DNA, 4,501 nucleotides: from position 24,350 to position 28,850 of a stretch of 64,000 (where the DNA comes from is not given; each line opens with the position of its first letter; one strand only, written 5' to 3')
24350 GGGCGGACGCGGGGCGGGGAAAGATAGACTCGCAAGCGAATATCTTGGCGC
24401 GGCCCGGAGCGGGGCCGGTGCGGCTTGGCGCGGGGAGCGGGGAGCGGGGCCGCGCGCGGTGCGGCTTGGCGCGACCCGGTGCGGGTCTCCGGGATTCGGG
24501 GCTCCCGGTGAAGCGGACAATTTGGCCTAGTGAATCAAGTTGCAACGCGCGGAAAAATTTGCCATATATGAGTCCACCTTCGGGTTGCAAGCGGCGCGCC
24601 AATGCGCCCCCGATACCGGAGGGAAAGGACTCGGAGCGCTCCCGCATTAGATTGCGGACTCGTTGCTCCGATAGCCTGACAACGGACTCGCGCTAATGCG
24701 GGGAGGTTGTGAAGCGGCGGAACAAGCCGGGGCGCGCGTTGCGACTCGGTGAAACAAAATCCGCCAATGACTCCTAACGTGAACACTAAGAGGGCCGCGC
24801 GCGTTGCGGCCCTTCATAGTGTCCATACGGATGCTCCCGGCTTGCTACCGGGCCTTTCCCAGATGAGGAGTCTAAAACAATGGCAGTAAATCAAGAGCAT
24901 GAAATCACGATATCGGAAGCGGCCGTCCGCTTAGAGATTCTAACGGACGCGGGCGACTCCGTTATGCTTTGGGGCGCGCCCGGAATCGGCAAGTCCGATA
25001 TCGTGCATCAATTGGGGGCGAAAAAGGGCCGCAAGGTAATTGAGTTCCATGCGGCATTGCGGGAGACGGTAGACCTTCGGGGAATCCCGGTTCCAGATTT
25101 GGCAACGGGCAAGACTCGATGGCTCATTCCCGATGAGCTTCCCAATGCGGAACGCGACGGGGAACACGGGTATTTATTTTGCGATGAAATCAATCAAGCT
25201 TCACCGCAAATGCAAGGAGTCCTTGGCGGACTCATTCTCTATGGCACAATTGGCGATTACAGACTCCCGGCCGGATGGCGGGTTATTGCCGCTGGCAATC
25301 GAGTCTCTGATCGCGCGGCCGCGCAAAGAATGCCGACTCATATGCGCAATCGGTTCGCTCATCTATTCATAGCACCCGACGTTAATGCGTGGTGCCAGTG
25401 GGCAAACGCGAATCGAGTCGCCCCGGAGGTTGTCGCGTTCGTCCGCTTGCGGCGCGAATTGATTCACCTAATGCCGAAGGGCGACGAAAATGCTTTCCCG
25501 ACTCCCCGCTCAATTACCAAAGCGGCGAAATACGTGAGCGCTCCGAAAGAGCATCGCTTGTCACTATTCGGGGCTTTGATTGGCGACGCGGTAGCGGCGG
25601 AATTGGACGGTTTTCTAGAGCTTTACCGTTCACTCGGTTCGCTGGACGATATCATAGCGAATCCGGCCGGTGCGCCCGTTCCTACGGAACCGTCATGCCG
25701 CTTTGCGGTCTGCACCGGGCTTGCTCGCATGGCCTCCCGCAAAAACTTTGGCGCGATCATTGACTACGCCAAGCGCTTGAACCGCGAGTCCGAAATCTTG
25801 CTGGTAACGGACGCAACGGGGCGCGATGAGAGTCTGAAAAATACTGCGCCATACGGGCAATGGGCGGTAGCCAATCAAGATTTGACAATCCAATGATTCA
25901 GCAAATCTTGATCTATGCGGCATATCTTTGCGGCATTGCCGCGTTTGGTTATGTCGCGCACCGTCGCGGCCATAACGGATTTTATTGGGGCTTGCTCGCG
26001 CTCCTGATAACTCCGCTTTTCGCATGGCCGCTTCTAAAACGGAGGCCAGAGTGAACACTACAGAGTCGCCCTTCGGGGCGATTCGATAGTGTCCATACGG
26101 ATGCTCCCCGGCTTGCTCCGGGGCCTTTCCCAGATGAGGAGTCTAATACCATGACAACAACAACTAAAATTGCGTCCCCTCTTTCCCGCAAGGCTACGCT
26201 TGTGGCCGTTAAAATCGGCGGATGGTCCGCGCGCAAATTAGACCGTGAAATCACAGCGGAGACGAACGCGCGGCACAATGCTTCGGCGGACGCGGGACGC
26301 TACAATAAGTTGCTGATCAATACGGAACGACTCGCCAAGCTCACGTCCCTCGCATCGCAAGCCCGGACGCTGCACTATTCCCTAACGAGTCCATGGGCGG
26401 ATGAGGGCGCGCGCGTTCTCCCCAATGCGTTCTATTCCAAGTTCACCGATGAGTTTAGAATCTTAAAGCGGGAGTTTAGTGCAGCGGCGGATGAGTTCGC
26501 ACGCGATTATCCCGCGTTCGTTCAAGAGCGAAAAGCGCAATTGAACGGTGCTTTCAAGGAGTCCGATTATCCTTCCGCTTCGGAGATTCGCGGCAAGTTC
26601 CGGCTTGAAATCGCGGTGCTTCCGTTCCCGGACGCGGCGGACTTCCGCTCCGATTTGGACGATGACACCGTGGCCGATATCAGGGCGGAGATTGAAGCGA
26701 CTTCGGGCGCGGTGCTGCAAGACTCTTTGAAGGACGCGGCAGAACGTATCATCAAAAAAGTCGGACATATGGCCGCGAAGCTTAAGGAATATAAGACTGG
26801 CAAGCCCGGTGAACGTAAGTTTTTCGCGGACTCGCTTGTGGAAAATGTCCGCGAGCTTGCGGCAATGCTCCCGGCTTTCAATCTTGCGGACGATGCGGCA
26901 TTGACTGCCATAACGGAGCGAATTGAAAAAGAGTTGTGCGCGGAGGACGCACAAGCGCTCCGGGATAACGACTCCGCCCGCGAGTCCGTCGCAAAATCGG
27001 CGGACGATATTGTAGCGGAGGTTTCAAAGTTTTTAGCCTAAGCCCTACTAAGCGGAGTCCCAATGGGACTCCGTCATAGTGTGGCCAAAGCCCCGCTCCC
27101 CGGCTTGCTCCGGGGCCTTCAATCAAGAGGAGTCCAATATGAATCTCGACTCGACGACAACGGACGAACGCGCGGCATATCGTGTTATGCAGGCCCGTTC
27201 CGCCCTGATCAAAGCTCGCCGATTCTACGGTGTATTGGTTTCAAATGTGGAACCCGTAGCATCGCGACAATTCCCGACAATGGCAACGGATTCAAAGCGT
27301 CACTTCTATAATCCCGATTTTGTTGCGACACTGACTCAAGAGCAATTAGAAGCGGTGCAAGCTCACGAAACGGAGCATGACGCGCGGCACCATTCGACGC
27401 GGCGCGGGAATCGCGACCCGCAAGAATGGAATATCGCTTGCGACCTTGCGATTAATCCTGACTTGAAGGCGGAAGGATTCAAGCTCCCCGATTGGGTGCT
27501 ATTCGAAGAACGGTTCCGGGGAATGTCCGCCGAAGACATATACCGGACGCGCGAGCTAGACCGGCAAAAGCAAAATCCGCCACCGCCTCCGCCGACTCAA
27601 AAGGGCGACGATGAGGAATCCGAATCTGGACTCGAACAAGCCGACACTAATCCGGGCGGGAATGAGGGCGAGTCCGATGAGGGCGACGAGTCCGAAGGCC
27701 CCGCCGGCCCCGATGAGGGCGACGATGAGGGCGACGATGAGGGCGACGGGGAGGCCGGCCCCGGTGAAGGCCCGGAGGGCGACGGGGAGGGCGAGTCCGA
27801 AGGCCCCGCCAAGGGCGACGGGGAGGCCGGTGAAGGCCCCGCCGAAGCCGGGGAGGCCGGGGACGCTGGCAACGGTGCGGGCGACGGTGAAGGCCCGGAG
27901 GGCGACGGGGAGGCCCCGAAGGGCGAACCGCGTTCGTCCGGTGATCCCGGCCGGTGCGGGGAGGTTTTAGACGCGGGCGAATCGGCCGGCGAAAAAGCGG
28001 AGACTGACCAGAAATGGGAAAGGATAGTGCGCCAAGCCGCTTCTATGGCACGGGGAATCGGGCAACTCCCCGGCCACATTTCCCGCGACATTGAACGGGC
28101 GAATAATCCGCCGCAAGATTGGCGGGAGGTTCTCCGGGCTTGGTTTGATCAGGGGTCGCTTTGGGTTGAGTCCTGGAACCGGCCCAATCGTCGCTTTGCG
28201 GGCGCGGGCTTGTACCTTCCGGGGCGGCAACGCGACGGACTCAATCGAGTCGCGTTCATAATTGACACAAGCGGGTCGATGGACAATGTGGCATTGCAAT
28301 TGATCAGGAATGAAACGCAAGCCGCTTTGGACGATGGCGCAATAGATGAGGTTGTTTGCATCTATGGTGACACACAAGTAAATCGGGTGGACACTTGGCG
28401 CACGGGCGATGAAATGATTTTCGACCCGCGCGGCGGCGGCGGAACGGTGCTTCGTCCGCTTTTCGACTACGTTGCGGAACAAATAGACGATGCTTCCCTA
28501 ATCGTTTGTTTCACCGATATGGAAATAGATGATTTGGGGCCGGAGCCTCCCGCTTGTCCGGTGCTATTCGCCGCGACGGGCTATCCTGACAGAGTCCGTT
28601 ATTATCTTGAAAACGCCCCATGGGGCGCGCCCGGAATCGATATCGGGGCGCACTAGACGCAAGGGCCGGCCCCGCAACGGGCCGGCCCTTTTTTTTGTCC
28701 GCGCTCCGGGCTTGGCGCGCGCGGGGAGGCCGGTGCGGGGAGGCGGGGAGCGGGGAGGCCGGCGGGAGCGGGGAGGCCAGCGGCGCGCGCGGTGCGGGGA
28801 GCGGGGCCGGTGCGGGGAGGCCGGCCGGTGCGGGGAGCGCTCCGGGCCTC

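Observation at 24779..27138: Three copies of a ~100-nt covarying structured RNA leader, one before each large island gene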

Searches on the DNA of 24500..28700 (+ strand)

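Call 12: search_dna_similar(query=window:24500-28700:+, collection=phages, mode=distant, max_rows=20)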
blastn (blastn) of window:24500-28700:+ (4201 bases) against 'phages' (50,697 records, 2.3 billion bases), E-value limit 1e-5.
No match.

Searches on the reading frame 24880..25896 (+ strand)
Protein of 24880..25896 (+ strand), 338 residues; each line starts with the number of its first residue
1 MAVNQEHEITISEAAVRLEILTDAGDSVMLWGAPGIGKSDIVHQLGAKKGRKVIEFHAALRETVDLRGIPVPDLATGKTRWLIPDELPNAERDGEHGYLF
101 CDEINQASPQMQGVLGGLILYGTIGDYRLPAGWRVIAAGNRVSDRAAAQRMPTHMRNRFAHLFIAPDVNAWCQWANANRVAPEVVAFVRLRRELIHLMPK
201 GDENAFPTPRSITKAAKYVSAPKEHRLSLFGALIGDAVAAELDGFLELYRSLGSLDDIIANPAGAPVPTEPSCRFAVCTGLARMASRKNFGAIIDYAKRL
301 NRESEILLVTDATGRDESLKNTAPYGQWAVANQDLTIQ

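Call 10: search_protein_families(library=pfam, proteins=[window:24880-25896:+], max_evalue=0.01)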
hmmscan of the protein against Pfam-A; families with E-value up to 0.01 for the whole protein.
window:24880-25896:+ (338 aa): 2 families
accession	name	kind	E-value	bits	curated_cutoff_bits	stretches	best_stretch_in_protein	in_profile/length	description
PF07728.20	AAA_5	-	4.6e-06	27.1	22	1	28-159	2-139/139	AAA domain (dynein-related subfamily)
PF13191.12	AAA_16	-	0.004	18.1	32.6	0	14-89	14-85/167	AAA ATPase domain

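Call 27: find_related_loci(query=window:24880-25896:+, collection=viral_contigs, flank=3500)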
Query window:24880-25896:+ (338 aa) in viral_contigs; peptide patterns used: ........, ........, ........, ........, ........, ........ (x = any residue, [..] = any of these).
15 stretches matched a pattern; 9 encode a relative of the query (tblastn E <= 1e-3); 9 distinct loci.
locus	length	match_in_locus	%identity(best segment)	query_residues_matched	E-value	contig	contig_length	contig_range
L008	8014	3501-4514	84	1-338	0e+0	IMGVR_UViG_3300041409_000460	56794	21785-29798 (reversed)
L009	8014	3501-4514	84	1-338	0e+0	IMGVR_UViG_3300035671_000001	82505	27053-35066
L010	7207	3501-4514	80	1-338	0e+0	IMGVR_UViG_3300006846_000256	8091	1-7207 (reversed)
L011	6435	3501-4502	81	5-338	0e+0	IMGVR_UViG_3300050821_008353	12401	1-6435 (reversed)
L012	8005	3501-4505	66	5-338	1e-156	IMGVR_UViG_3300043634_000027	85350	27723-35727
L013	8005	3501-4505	66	5-338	1e-156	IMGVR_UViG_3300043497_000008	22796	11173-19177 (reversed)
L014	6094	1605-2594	68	9-338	8e-153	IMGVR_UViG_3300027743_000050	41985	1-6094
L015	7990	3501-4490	68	9-338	1e-152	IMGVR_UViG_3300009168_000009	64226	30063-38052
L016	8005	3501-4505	66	5-338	1e-156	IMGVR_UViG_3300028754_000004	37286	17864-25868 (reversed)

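Call 34: search_dna_similar(query=window:24880-25896:+, collection=phages, mode=protein, max_rows=30)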
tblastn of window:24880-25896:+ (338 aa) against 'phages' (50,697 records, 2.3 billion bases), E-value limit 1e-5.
Records with a match: 822; places in all: 822; records where one place covers at least 80% of the query: 430.
Best place of each record, by identity: <60% 822.
By first word of the organism name: Escherichia 215; Pseudomonas 112; Vibrio 102; Klebsiella 68; Erwinia 35; Salmonella 34; Pectobacterium 26; Rhizobium 20; Achromobacter 17; Cronobacter 17; and 43 more.
By host as written in the record: - 117; Escherichia coli 75; Pseudomonas aeruginosa 42; Klebsiella pneumoniae 29; Pseudomonas aeruginosa PAO1 16; Campylobacter jejuni 15; Escherichia coli K-12 14; Cronobacter sakazakii 13; and 233 more.
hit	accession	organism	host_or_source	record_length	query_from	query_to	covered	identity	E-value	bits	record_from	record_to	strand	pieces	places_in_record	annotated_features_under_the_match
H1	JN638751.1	Bacillus phage G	Bacillus megaterium str. ATCC 43725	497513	1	337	100%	31.4%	2e-37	148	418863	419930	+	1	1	566: gp566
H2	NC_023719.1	Bacillus phage G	Bacillus megaterium str. ATCC 43725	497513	1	337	100%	31.4%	2e-37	148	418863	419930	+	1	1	566: ATPase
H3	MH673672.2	Thermus phage phiFa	Thermus thermophilus HB27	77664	1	285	84%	35.5%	2e-39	154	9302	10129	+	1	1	AAA+ superfamily ATPase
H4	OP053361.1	Cyanophage S-TIM61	Synechococcus sp. CC9605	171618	10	285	82%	36.0%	2e-41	159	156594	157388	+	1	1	MoxR-like ATPase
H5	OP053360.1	Cyanophage S-TIM66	Synechococcus sp. CC9605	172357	10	285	82%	35.6%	6e-41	158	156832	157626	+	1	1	MoxR-like ATPase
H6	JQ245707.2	Cyanophage S-TIM5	Parasynechococcus marenigrum WH 8102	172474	10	285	82%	35.6%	7e-41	158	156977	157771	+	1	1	MoxR-like ATPase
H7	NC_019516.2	Cyanophage S-TIM5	Parasynechococcus marenigrum WH 8102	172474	10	285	82%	35.6%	7e-41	158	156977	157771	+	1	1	ATPase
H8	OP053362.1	Cyanophage S-TIM54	Parasynechococcus marenigrum WH 8102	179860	10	285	82%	35.6%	1e-39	154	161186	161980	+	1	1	MoxR-like ATPase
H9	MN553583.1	Pseudomonas phage 4phiC20-2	Pseudomonas aeruginosa PAO1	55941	1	335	99%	28.9%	5e-27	117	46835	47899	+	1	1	record has no annotation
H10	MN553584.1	Pseudomonas phage 4phiC20-2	Pseudomonas aeruginosa PAO1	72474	1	335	99%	28.9%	5e-27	117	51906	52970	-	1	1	record has no annotation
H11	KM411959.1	Pseudomonas phage Pa2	Pseudomonas aeruginosa PAO1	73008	1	335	99%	28.9%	5e-27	117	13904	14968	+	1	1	putative ATPase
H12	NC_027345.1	Pseudomonas phage Pa2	Pseudomonas aeruginosa PAO1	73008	1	335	99%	28.9%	5e-27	117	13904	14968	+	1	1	ATPase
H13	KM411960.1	Pseudomonas phage phi176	Pseudomonas aeruginosa PAO1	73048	1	335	99%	28.9%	5e-27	117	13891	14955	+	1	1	putative ATPase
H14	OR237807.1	Pseudomonas phage PWJ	Pseudomonas aeruginosa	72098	1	335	99%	28.3%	2e-27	119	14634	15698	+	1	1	hypothetical protein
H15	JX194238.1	Pseudomonas phage PA26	Pseudomonas aeruginosa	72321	1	335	99%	28.3%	2e-27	119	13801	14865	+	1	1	hypothetical protein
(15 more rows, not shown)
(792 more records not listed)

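Call 37: find_related_loci(query=A3, collection=genome_contigs, flank=4000)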
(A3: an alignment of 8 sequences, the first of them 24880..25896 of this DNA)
Query A3 (338 aa) in genome_contigs; peptide patterns used: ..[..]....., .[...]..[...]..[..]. (x = any residue, [..] = any of these).
600 stretches matched a pattern (row limit reached: there are more); 364 encode a relative of the query (tblastn E <= 1e-3); the best 80 are kept; 80 distinct loci.
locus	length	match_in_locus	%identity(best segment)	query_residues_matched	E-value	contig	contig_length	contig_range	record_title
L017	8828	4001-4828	41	8-289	6e-54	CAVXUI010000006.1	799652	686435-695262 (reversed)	MAG: uncultured Chloroflexia bacterium isolate MFD04651.bin.2.9 genome assembly, contig: contig_14173, whole genome shot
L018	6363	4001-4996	33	10-332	4e-53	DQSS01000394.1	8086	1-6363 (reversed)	MAG TPA_asm: Arcobacter sp. isolate SZUA-1382 k95_567972, whole genome shotgun sequence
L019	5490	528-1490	37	28-337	4e-52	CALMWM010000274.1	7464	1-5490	MAG TPA_asm: uncultured Gallionellaceae bacterium isolate SRR6284162_bin.50_CONCOCT_v1.1_MAG genome assembly, contig: ER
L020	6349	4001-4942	31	21-329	3e-51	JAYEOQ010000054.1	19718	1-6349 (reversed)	MAG: Campylobacterota bacterium isolate MAG025 MAG025_54, whole genome shotgun sequence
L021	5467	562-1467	32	28-328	7e-51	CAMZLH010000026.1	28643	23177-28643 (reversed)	uncultured Nitratifractor sp. isolate RB_MAG_00002 genome assembly, contig: RB_MAG_00002_000000000017, whole genome shot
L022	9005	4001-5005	31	6-335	1e-50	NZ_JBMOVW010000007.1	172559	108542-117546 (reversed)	Arcobacter sp. YIC-310 Scaffold7, whole genome shotgun sequence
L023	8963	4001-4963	36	28-337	9e-50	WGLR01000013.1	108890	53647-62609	MAG: Betaproteobacteria bacterium isolate RI_222 c_000000166019, whole genome shotgun sequence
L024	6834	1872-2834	35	28-337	3e-48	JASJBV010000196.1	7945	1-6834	MAG: Gammaproteobacteria bacterium isolate MO_103.B18 MO_103.c_3160, whole genome shotgun sequence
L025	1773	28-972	34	18-328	3e-49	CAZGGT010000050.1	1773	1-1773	MAG TPA_asm: uncultured Nitratifractor sp. isolate binchicken_co219_210 genome assembly, contig: k141_921723, whole geno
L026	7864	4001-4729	40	27-281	2e-47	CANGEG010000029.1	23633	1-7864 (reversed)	MAG: Comamonadaceae bacterium isolate Jr-25may17-199 genome assembly, contig: Jr-25may17-C2250, whole genome shotgun seq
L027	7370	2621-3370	39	20-281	2e-47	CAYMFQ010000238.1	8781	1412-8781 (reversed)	MAG TPA_asm: uncultured Granulosicoccaceae bacterium isolate SRP268394_co1_152 genome assembly, contig: NODE_12048_lengt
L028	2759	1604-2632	32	8-335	6e-48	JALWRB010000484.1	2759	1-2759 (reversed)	MAG: Candidatus Heimdallarchaeota archaeon isolate M2_metabat1_scaf2bin.168 M2_NODE_83660_length_2759_cov_5.242401, whol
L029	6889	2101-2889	35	20-287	3e-47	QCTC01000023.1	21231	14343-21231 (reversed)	Prochlorococcus sp. AG-670-O17 Ga0172043_123, whole genome shotgun sequence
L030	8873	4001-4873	35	28-311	1e-46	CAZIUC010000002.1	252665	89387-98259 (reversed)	MAG TPA_asm: uncultured Thiobacillus sp. isolate binchicken_co284_146 genome assembly, contig: NODE_75_length_252665_cov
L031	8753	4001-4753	39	20-281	7e-46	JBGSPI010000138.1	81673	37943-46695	MAG: Chamaesiphon sp. isolate JTS-AC30 k141_1601718, whole genome shotgun sequence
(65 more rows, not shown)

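Call 38: find_related_loci(query=A3, collection=viral_contigs, flank=4000)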
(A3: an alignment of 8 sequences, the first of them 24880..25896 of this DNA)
Query A3 (338 aa) in viral_contigs; peptide patterns used: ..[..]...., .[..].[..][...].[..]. (x = any residue, [..] = any of these).
164 stretches matched a pattern; 61 encode a relative of the query (tblastn E <= 1e-3); 60 distinct loci.
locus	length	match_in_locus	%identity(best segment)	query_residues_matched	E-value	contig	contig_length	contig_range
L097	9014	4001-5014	84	1-338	0e+0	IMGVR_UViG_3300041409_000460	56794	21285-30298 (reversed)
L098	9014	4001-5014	84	1-338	0e+0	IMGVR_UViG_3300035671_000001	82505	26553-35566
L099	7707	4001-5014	80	1-338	0e+0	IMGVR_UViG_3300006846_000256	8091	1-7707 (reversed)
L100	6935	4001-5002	81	5-338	0e+0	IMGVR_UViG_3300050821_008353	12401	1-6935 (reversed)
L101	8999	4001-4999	76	6-338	7e-177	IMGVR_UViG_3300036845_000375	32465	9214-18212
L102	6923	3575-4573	73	6-338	4e-166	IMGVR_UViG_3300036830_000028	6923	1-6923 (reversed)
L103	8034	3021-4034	71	1-338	2e-161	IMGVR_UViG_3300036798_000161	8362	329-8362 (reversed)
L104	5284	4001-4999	70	6-338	8e-160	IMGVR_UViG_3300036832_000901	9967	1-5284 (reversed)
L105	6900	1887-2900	71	1-338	4e-159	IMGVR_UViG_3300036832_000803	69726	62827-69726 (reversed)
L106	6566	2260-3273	67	1-338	2e-159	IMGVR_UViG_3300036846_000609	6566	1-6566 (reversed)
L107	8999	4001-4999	71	6-338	2e-158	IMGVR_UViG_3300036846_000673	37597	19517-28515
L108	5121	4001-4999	71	6-338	5e-158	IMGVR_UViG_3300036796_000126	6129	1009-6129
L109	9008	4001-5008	69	3-338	1e-156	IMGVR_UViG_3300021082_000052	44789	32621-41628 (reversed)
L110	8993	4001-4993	69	8-338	1e-156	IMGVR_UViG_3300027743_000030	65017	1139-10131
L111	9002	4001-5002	66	5-338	3e-156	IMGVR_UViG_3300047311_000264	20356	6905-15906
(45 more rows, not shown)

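Call 57: search_protein_families(library=phrogs, proteins=[window:24880-25896:+], max_evalue=0.001)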
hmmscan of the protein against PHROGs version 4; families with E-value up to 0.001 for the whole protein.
window:24880-25896:+ (338 aa): 4 families
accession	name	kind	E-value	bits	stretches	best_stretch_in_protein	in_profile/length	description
phrog_1297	-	other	7.7e-78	263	1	3-335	3-352/356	ATPase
phrog_16335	-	other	4.3e-11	43.5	1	23-164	24-167/267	ATPase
phrog_249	-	moron, auxiliary metabolic gene and host takeover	1.8e-09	38.4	1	22-140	124-244/380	porphyrin biosynthesis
phrog_16448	-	other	3.3e-05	23.3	1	13-160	437-586/680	ATPase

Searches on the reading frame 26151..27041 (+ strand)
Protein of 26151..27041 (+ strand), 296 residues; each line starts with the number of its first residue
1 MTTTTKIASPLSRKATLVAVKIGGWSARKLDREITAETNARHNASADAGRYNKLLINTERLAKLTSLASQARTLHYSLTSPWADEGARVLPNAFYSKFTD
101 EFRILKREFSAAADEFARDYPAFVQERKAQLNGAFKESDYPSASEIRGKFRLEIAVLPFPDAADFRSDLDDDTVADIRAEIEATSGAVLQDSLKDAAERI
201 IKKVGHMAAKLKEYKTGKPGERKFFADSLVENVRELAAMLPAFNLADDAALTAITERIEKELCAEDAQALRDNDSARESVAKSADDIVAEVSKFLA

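Call 10: search_protein_families(library=pfam, proteins=[window:26151-27041:+], max_evalue=0.01)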
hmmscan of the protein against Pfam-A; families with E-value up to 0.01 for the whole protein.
window:26151-27041:+ (296 aa): 1 family
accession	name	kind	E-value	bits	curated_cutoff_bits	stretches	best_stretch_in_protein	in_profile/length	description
PF11348.13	DUF3150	-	0.00017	21.5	24.9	1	16-195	5-191/257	Protein of unknown function (DUF3150)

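Call 15: find_related_loci(query=window:26151-27041:+, collection=viral_contigs, flank=4000)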
Query window:26151-27041:+ (296 aa) in viral_contigs; peptide patterns used: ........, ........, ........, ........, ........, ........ (x = any residue, [..] = any of these).
30 stretches matched a pattern; 5 encode a relative of the query (tblastn E <= 1e-3); 5 distinct loci.
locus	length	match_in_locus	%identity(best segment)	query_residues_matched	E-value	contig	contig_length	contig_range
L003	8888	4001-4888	63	4-296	8e-126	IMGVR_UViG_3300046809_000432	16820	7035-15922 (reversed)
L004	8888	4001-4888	63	4-296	8e-126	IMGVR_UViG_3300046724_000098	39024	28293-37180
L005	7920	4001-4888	63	4-296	8e-126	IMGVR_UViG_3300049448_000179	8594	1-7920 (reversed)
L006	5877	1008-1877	62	6-296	5e-113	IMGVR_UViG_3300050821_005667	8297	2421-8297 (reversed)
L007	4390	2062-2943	63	6-296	1e-109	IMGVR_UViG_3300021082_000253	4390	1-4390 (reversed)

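Call 57: search_protein_families(library=phrogs, proteins=[window:26151-27041:+], max_evalue=0.001)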
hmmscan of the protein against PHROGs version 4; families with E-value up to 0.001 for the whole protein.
window:26151-27041:+ (296 aa): 0 families

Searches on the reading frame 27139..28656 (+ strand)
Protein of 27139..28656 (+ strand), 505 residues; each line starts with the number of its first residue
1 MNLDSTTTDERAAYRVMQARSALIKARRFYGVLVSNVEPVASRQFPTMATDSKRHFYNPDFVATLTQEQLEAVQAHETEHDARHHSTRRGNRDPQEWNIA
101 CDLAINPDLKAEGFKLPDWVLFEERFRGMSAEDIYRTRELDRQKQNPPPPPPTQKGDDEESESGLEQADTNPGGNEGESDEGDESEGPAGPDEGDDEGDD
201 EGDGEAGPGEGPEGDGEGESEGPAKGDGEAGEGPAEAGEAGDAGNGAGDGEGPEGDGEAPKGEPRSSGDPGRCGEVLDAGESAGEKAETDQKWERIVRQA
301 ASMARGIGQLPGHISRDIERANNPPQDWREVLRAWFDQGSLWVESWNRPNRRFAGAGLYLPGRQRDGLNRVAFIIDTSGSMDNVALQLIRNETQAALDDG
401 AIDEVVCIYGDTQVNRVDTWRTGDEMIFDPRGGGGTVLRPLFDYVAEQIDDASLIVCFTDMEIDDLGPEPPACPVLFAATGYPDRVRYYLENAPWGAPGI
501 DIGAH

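Call 10: search_protein_families(library=pfam, proteins=[window:27139-28656:+], max_evalue=0.01)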
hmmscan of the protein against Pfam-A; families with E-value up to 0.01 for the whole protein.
window:27139-28656:+ (505 aa): 2 families
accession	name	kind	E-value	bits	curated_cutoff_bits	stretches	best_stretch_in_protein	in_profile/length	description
PF13203.12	DUF2201_N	-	5.4e-40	138.2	23.2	1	14-363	4-270/271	Putative metallopeptidase domain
PF09967.15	DUF2201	-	9.9e-12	45.5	26.4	1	371-485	1-112/123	VWA-like domain (DUF2201)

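Call 57: search_protein_families(library=phrogs, proteins=[window:27139-28656:+], max_evalue=0.001)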
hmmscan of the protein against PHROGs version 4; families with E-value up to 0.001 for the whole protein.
window:27139-28656:+ (505 aa): 2 families
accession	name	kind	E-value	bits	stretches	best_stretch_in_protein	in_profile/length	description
phrog_1314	-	DNA, RNA and nucleotide metabolism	1.4e-84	285.5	1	7-483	6-378/394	HNH endonuclease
phrog_30358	-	unknown function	5.1e-05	24.3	1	309-481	14-185/204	-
